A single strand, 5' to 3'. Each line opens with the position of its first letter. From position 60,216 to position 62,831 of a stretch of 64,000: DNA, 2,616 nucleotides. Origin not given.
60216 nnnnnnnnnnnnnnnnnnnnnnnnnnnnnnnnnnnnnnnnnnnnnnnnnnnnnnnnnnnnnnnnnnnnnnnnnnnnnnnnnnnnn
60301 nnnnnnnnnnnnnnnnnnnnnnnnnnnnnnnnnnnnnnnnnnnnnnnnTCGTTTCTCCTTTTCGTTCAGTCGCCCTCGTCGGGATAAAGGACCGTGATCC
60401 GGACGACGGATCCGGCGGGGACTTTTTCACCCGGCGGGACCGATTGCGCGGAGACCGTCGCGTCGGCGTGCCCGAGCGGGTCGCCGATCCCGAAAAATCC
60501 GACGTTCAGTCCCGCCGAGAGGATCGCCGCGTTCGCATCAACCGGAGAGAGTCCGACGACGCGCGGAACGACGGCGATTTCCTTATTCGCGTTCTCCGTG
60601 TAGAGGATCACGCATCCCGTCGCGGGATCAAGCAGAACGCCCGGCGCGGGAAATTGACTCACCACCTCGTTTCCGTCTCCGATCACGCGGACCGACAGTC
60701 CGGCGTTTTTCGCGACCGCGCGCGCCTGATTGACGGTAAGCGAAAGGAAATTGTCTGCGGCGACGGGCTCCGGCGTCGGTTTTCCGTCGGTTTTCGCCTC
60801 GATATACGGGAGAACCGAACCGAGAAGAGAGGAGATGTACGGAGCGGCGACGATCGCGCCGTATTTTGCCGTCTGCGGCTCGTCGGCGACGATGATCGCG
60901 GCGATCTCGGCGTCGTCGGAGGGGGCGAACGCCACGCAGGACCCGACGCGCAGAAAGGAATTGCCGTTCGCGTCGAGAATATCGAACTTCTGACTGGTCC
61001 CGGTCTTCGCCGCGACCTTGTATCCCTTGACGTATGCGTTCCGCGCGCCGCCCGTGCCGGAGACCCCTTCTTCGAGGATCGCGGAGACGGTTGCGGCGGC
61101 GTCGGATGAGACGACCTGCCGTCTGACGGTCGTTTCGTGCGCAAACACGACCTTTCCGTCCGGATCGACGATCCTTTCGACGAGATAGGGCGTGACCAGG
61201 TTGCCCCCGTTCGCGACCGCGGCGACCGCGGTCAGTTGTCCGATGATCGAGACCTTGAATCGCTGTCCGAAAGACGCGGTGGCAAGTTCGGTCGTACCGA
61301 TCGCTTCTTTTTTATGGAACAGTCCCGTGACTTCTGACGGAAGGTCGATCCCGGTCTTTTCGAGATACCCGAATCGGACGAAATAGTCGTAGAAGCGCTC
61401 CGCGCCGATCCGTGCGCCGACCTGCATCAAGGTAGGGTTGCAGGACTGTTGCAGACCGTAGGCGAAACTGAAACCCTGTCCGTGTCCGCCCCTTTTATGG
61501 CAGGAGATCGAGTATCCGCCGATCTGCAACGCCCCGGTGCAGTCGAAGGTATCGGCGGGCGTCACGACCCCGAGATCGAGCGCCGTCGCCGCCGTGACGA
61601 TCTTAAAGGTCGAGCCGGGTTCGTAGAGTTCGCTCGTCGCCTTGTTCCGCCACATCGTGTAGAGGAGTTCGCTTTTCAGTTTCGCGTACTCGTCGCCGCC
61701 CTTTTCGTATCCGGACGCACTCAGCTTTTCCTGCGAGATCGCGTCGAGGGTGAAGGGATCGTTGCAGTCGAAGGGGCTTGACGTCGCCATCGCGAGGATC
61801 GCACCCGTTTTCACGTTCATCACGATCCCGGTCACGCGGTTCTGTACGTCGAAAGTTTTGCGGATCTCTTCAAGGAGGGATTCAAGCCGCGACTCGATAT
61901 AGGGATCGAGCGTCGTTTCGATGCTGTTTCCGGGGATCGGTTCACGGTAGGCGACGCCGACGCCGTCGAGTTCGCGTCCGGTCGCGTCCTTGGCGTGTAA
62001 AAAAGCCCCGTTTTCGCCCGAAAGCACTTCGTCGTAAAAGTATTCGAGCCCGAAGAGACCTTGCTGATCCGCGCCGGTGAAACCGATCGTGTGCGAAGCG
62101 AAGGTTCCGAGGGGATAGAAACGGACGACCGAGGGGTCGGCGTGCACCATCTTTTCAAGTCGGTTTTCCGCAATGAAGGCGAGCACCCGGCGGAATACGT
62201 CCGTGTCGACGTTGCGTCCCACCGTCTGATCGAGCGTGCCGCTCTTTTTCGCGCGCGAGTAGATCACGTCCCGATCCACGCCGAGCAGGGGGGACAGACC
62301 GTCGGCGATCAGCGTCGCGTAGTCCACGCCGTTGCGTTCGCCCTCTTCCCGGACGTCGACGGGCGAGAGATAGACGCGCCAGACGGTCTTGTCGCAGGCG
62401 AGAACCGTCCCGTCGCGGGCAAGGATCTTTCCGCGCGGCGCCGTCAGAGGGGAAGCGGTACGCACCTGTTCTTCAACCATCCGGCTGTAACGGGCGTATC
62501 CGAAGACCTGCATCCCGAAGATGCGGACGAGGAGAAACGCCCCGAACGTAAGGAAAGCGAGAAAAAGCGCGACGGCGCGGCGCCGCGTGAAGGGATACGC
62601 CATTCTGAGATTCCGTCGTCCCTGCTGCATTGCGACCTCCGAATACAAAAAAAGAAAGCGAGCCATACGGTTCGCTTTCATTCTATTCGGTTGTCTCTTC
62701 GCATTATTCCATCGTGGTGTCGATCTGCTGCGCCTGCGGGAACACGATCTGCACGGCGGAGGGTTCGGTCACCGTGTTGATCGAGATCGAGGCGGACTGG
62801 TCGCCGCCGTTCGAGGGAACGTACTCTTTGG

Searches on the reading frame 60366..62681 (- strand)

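Call 71: search_protein_families(library=pfam, proteins=[window:60366-62681:-], max_evalue=0.00001)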
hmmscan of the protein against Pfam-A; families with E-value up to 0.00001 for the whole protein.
window:60366-62681:- (771 aa): 3 families
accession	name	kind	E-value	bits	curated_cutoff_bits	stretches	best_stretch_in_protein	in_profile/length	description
PF00905.27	Transpeptidase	-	3.5e-61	207.4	22.1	1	285-617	3-295/299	Penicillin binding protein transpeptidase domain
PF03793.24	PASTA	-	8.9e-17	61.3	23.2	1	704-764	2-62/64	PASTA domain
PF03717.20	PBP_dimer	-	1.5e-15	58.5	24.4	1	80-239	3-177/180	Penicillin-binding Protein dimerisation domain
